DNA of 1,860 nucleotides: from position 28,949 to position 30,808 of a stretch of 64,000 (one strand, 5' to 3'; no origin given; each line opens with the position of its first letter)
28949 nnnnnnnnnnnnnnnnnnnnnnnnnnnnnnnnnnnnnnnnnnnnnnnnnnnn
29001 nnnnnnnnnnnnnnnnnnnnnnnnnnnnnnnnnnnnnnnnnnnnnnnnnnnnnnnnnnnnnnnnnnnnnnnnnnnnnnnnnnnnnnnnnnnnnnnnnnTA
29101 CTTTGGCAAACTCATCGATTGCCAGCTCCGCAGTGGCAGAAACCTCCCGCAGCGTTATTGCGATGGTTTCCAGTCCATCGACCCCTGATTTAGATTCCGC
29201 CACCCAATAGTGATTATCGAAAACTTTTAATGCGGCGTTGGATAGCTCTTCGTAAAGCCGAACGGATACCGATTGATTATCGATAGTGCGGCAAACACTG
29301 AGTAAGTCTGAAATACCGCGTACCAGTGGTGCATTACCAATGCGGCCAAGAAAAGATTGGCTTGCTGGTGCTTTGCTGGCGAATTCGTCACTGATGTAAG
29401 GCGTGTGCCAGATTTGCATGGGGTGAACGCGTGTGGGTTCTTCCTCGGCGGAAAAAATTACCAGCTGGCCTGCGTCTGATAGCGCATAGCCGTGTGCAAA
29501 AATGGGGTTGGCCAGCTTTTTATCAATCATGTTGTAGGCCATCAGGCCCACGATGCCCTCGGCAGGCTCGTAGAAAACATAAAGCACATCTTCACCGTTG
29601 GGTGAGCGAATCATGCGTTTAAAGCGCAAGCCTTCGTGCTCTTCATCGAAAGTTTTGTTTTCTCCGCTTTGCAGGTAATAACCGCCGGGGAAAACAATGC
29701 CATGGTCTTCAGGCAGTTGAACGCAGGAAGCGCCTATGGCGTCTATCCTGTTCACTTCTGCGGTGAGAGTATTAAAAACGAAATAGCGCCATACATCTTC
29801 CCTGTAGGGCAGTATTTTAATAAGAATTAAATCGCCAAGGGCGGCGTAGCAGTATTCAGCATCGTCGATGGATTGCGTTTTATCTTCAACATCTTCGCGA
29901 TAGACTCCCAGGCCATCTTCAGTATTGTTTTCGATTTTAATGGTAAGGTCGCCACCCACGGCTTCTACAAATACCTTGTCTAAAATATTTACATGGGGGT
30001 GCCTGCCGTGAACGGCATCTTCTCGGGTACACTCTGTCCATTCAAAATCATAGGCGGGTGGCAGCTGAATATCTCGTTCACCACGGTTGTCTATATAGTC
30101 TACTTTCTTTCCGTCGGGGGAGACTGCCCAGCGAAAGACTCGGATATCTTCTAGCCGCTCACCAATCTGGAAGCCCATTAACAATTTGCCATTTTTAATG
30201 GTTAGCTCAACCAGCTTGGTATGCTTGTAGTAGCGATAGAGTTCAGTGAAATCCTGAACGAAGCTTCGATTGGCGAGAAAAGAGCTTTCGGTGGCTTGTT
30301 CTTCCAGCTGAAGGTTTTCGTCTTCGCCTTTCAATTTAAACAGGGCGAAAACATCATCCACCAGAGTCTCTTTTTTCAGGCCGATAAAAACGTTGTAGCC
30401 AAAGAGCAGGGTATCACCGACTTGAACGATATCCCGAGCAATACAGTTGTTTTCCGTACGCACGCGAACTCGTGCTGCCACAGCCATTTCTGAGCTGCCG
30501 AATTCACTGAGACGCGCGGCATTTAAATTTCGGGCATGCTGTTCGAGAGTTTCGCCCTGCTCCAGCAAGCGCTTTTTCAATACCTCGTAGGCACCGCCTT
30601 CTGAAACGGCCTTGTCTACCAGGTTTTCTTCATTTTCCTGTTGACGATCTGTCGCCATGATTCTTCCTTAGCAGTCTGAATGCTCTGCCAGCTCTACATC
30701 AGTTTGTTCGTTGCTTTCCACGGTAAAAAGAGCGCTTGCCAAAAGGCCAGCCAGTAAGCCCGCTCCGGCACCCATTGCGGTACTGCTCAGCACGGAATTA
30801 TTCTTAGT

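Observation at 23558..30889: Tightly coupled five-gene unit: glycine-zipper mini-protein, 1772-aa coiled-coil AAA+ giant, rhomboid protease, single-HKD PLD/Nuc-like protein and tandem zinc-ribbon protein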

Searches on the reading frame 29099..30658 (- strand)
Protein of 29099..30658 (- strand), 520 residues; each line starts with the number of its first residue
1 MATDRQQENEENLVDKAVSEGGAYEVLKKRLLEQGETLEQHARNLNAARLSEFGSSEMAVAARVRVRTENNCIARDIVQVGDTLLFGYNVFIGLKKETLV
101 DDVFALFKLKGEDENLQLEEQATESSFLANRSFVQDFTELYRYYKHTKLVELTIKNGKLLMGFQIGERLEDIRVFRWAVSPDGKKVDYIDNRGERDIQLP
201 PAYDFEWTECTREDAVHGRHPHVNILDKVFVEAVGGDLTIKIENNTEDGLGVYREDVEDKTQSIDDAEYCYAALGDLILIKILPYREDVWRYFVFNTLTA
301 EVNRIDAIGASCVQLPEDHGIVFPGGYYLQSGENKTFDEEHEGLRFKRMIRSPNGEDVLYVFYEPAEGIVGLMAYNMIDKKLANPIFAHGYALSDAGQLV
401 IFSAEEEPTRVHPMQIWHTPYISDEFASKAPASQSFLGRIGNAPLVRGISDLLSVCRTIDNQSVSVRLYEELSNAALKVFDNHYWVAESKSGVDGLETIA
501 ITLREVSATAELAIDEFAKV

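Call 57: predict_structure(alignment_id=A4)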
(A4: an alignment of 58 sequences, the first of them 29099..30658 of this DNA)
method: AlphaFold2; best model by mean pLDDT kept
length: 520 residues; sequences in the alignment: 58
mean_pLDDT: 79.7   pTM: 0.76
mean pLDDT of the five models: 79.7, 77.5, 72.0, 70.0, 62.6
residues with pLDDT >= 90: 60; 70-90: 371; 50-70: 73; < 50: 16
segments of 3 or more residues with pLDDT < 50: 1-9, 14-18
pLDDT, mean of each block of 10 residues (from residue 1): 38 50 77 90 87 75 79 84 87 70 88 79 89 91 83 89 86 91 88 76 79 82 86 85 61 82 86 87 88 84 71 81 83 73 78 80 85 86 84 81 76 83 61 62 79 85 72 84 78 78 89 79
secondary structure, 60 per line:
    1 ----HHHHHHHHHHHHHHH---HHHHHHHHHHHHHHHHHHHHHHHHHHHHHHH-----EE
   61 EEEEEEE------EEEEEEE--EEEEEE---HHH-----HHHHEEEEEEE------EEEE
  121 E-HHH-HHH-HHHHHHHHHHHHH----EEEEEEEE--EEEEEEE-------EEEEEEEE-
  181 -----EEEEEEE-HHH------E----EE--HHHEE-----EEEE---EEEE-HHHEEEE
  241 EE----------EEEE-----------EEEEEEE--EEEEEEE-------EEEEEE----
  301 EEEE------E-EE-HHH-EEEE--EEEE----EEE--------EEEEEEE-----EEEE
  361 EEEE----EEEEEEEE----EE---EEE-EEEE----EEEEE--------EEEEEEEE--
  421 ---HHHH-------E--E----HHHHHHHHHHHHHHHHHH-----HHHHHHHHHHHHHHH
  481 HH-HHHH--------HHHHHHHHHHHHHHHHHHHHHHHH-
elements in order: H5-19 H23-53 E59-67 E74-80 E83-88 H100-103 E104-110 E117-121 H131-143 E148-155 E158-164 E172-179 E186-192 E222-225 E229-232 E237-242 E253-256 E268-274 E277-283 E291-296 E301-304 E320-323 E326-329 E334-336 E345-351 E357-364 E369-376 E386-388 E390-393 E398-402 E411-418 H424-427 H443-460 H466-482 H484-487 H496-519

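Call 67: search_dna_similar(query=window:29099-30658:-, collection=plasmids, mode=protein, max_rows=10)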
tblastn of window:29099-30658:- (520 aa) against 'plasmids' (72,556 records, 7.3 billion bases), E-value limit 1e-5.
Records with a match: 13; places in all: 13; records where one place covers at least 80% of the query: 13.
Best place of each record, by identity: <60% 13.
By first word of the organism name: Streptomyces 3; Proteus 2; Deinococcus 2; Pseudomonas 1; Nonomuraea 1; Halomonas 1; Vibrio 1; Photobacterium 1; Hymenobacter 1.
By predicted mobility (MOB-suite, as given by PLSDB): non-mobilizable 10; mobilizable 3.
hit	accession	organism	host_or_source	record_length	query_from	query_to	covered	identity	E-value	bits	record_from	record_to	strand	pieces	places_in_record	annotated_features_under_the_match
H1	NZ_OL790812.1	Proteus mirabilis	-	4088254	3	520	100%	57.5%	0e+0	644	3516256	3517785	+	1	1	none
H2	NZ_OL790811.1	Proteus mirabilis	-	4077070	3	520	100%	57.5%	0e+0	644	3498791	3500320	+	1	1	none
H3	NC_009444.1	Pseudomonas fluorescens SBW25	-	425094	1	520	100%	55.3%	0e+0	589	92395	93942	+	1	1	DNA repair ATPase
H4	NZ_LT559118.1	Nonomuraea gerenzanensis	-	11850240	20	520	96%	51.6%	1e-154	495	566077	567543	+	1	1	none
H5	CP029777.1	Deinococcus actinosclerus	mixed culture,wastewater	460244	18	520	97%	48.7%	2e-164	524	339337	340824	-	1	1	DNA repair protein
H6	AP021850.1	Deinococcus grandis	-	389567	21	520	96%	49.0%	1e-163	521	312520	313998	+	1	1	hypothetical protein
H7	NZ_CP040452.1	Halomonas sp. PA16-9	-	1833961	14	520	98%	47.8%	1e-155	498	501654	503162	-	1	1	none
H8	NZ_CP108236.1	Streptomyces sp. NBC_00080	-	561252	22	520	96%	48.3%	2e-143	462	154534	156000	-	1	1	DNA repair ATPase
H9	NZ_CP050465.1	Vibrio campbellii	single cell,seawater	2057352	12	520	98%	41.8%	1e-129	423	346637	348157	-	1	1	none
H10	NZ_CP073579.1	Photobacterium sp. GJ3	-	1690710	16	520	97%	41.8%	7e-126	412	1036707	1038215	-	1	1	record has no annotation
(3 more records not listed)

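Call 68: search_dna_similar(query=window:29099-30658:-, collection=phages, mode=protein, max_rows=10)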
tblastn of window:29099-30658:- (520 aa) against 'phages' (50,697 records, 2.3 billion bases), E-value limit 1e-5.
No match.

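Call 69: get_annotated_region(hit=H3, flank=9000)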
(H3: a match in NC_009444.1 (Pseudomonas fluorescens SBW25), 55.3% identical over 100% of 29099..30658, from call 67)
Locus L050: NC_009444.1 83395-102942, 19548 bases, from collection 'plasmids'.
description: Pseudomonas fluorescens SBW25 plasmid pQBR103, complete sequence
organism: Pseudomonas fluorescens SBW25 (NCBI taxid 216595)
taxonomy: Bacteria; Pseudomonadota; Gammaproteobacteria; Pseudomonadales; Pseudomonadaceae; Pseudomonas; Pseudomonas fluorescens; Pseudomonas fluorescens SBW25
host: -; source: -; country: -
typing (MOB-suite, as given by PLSDB): non-mobilizable; replicon rep_cluster_1081; mating-pair formation MPF_I
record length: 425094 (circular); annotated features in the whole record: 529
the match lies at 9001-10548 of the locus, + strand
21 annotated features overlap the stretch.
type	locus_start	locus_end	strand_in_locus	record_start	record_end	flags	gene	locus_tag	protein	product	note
CDS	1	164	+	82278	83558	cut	-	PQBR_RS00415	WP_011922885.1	site-specific DNA-methyltransferase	GO:0006306 - DNA methylation [Evidence IEA]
CDS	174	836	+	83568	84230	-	-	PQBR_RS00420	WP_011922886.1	hypothetical protein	-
CDS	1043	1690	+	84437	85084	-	-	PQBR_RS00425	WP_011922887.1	YjfI family protein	-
CDS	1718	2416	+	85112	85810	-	-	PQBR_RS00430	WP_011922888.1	PspA/IM30 family protein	-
CDS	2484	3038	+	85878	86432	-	-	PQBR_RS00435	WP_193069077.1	rhomboid family intramembrane serine protease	-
CDS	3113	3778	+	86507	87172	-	-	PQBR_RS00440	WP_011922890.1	DUF2491 family protein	-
CDS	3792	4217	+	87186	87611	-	-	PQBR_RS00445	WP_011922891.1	DUF350 domain-containing protein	-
CDS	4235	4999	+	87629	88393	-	-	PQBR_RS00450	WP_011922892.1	DUF1190 domain-containing protein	-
CDS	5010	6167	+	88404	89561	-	-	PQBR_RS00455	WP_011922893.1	glutathionylspermidine synthase family protein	-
CDS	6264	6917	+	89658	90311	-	-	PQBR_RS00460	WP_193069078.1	hypothetical protein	-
CDS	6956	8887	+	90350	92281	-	-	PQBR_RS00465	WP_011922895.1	SPFH domain-containing protein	-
CDS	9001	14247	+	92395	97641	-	-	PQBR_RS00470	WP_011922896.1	DNA repair ATPase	-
CDS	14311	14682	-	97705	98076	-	-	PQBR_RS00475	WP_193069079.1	histone-like nucleoid-structuring protein, MvaT/MvaU family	GO:0071824 - protein-DNA complex organization [Evidence IEA]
CDS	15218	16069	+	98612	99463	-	-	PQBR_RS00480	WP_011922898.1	hypothetical protein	-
CDS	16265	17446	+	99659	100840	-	-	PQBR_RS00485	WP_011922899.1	C2H2-type zinc finger protein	-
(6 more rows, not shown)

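Call 70: get_annotated_region(hit=H5, flank=9000)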
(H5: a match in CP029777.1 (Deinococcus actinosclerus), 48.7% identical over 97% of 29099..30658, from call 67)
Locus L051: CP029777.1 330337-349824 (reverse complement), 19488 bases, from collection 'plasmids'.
description: Deinococcus actinosclerus strain SJTR plasmid unnamed3, complete sequence
organism: Deinococcus actinosclerus (NCBI taxid 1768108)
taxonomy: Bacteria; Deinococcota; Deinococci; Deinococcales; Deinococcaceae; Deinococcus; Deinococcus actinosclerus
host: -; source: mixed culture,wastewater; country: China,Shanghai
typing (MOB-suite, as given by PLSDB): non-mobilizable
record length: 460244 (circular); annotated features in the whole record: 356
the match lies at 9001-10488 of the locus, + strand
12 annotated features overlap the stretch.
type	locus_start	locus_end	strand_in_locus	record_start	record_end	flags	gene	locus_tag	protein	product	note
CDS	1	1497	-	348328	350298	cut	-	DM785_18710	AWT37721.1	hypothetical protein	-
CDS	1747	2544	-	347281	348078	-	modB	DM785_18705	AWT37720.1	molybdate ABC transporter permease subunit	-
CDS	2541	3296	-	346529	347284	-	modA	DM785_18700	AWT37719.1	molybdate ABC transporter substrate-binding protein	-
CDS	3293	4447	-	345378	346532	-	-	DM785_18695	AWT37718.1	XRE family transcriptional regulator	-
CDS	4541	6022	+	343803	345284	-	-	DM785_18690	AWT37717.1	GGDEF domain-containing protein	-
CDS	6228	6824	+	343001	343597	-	-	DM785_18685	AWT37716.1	hypothetical protein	-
CDS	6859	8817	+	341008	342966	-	-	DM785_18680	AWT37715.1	hypothetical protein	-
CDS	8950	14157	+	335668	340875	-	-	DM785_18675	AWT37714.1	DNA repair protein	-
CDS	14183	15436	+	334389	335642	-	-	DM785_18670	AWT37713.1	glycerate kinase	-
CDS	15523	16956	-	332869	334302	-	-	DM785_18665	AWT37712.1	guanine permease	-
CDS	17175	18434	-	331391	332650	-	-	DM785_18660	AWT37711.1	transcriptional regulator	-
CDS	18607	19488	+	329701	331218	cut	hpaE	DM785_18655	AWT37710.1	5-carboxymethyl-2-hydroxymuconate semialdehyde dehydrogenase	-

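Call 72: get_annotated_region(hit=H1, flank=12000)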
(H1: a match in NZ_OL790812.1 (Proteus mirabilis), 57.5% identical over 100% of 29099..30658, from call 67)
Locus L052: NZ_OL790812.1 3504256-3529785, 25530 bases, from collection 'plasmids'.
description: Proteus mirabilis strain H110 plasmid unnamed, complete sequence
organism: Proteus mirabilis (NCBI taxid 584)
taxonomy: Bacteria; Pseudomonadota; Gammaproteobacteria; Enterobacterales; Morganellaceae; Proteus; Proteus mirabilis
host: -; source: -; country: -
typing (MOB-suite, as given by PLSDB): mobilizable; relaxase MOBP
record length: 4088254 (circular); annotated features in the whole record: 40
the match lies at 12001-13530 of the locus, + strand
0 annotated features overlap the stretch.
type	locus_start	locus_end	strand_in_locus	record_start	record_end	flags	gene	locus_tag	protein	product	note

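Call 73: get_annotated_region(hit=H9, flank=12000)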
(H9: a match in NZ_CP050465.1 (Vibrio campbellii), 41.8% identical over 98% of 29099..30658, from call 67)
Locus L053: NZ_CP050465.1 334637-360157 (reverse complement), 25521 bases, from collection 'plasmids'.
description: Vibrio campbellii strain LJC015 plasmid unnamed1, complete sequence
organism: Vibrio campbellii (NCBI taxid 680)
taxonomy: Bacteria; Pseudomonadota; Gammaproteobacteria; Vibrionales; Vibrionaceae; Vibrio; Vibrio campbellii
host: -; source: single cell,seawater; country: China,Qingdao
typing (MOB-suite, as given by PLSDB): non-mobilizable
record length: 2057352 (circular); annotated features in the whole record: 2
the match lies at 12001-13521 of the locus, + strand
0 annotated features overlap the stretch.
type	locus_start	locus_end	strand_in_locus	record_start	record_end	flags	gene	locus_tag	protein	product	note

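Call 74: get_annotated_region(hit=H7, flank=12000)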
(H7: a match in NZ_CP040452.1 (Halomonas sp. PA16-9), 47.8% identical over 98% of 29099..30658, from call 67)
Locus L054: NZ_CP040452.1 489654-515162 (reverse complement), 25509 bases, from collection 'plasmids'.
description: Halomonas sp. PA16-9 plasmid p_unnamed1, complete sequence
organism: Halomonas sp. PA16-9 (NCBI taxid 2576841)
taxonomy: Bacteria; Pseudomonadota; Gammaproteobacteria; Oceanospirillales; Halomonadaceae; Halomonas; Halomonas sp. PA16-9
host: -; source: -; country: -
typing (MOB-suite, as given by PLSDB): non-mobilizable
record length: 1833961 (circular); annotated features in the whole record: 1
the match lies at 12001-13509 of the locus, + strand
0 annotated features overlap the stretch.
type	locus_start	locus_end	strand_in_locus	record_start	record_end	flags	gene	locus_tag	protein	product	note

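Call 78: search_protein_families(library=pfam, proteins=[L053:16858-17562:+, L054:17032-17586:-, L050:2484-3038:+], max_evalue=0.1)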
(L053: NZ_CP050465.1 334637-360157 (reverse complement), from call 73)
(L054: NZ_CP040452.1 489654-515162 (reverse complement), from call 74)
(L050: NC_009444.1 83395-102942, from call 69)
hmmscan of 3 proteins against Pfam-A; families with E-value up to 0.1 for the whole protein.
L053:16858-17562:+ (234 aa): 4 families
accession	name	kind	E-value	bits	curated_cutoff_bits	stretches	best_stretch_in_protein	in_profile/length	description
PF13091.12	PLDc_2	-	2.3e-30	105.6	27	1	102-225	1-132/132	PLD-like domain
PF07894.18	SACK1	-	0.00097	19.2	21.4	0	173-226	218-270/274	Scaffolding anchor of CK1 domain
PF00614.28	PLDc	-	0.022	15.2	21.9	1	174-195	5-26/28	Phospholipase D Active site motif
PF07737.17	ATLF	-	0.05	13.7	27.4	1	119-177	53-109/193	Anthrax toxin lethal factor, N- and C-terminal domain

L054:17032-17586:- (184 aa): 1 family
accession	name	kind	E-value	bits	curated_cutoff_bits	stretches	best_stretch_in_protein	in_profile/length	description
PF13453.11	Zn_ribbon_TFIIB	-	2.5e-09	36.8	22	1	2-44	1-41/41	Transcription factor zinc-finger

L050:2484-3038:+ (184 aa): 1 family
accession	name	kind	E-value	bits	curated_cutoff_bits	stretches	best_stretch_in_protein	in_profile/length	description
PF01694.28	Rhomboid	-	3e-24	86.3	22.6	1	45-177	5-142/143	Rhomboid domain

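Call 82: fold_search(model_id=the predicted structure, library=pdb)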
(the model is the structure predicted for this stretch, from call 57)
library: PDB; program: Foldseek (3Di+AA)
matches with E <= 10: 1198; with E <= 0.001: 159
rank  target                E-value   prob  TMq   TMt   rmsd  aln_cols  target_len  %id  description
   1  4h5j_A                5.4e-08  1.00  0.24  0.34  15.0       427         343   10  Crystal Structure of the Guanine Nucleotide Exchange Factor Sec12 (P64 form) (released 2012-11-07)
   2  4h5i_A                1.6e-07  1.00  0.25  0.34  14.8       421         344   10  Crystal Structure of the Guanine Nucleotide Exchange Factor Sec12 (P1 form) (released 2012-11-07)
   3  8pu0_A                1.7e-07  1.00  0.23  0.13  16.2       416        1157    8  Cryo-EM structure of human Elp123 in complex with tRNA, desulpho-CoA, 5'-deoxyadenosine and methionine (released 2024-04-17)
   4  4h5i_B                2.2e-07  1.00  0.24  0.33  14.6       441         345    6  Crystal Structure of the Guanine Nucleotide Exchange Factor Sec12 (P1 form) (released 2012-11-07)
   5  7sse_A                9.0e-07  1.00  0.27  0.43  15.0       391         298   10  Crystal structure of the WDR domain of human DCAF1 in complex with CYCA-117-70 (released 2021-12-15)
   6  2ovq_B                9.0e-07  1.00  0.24  0.27  16.9       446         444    8  Structure of the Skp1-Fbw7-CyclinEdegC complex (released 2007-04-24)
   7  7pi2_J                9.5e-07  1.00  0.22  0.32  16.4       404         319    9  PfCyRPA bound to monoclonal antibody Cy.003 Fab fragment (released 2022-02-09)
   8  4pxw_A                1.7e-06  1.00  0.26  0.41  14.8       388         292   10  Crystal structure of human DCAF1 WD40 repeats (Q1250L) (released 2014-04-16)
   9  8pty_A                2.0e-06  1.00  0.23  0.20  16.4       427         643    8  Cryo-EM structure of human Elp123 in complex with 5'-deoxyadenosine and methionine (released 2024-04-17)
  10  8cdd_B                2.2e-06  1.00  0.23  0.33  15.2       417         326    7  PfRH5-PfCyRPA-PfRIPR complex from Plasmodium falciparum bound to antibody Cy.003 (released 2023-10-25)
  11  8f5p_B                2.5e-06  1.00  0.26  0.14  15.6       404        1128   11  Structure of Leishmania tarentolae IFT-A (state 2) (released 2022-12-21)
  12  2ovr_B                2.5e-06  1.00  0.23  0.27  17.4       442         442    8  Structure of the Skp1-Fbw7-CyclinEdegN complex (released 2007-04-24)
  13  8ptz_A                3.7e-06  1.00  0.23  0.19  16.2       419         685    6  Cryo-EM structure of human Elp123 in complex with tRNA, S-ethyl-CoA, 5'-deoxyadenosine and methionine (released 2024-04-17)
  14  5o3w_C                5.2e-06  1.00  0.18  0.15  25.1       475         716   10  Structural characterization of the fast and promiscuous macrocyclase from plant - PCY1-S562A bound to Presegetalin A1 (released 2018-02-07)
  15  8f8e_B                5.4e-06  1.00  0.28  0.43  14.8       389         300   10  Crystal structure of the WDR domain of human DCAF1 in complex with OICR-8268 compound (released 2023-03-01)
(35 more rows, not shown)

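Call 105: search_protein_representatives(protein=window:29099-30658:-)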
Query: 520 residues. Proteins with E-value up to 0.001 (for the whole library): 741; up to 1e-10: 553; up to 1e-30: 258. The best 150 are listed.
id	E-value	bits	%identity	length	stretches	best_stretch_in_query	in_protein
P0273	1.6e-233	792.1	68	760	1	9-520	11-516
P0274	1.4e-220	749.4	66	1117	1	11-520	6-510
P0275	1.3e-192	657.1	61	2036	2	114-520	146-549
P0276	9.5e-191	651.0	58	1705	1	14-520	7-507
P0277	4.6e-185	632.2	64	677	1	10-433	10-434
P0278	6.7e-176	602.0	56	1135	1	20-520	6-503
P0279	2.1e-175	600.4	55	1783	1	17-520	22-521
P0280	1.1e-172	591.3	55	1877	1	19-520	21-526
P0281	5.7e-170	582.4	56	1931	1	20-520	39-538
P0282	8.0e-170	582.0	52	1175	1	18-520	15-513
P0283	4.3e-164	563.0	53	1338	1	21-519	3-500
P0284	8.5e-164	562.1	53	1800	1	18-520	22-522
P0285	8.5e-163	558.8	50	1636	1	9-520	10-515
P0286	1.3e-162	558.1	52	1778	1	15-519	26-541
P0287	1.2e-161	555.0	54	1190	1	15-520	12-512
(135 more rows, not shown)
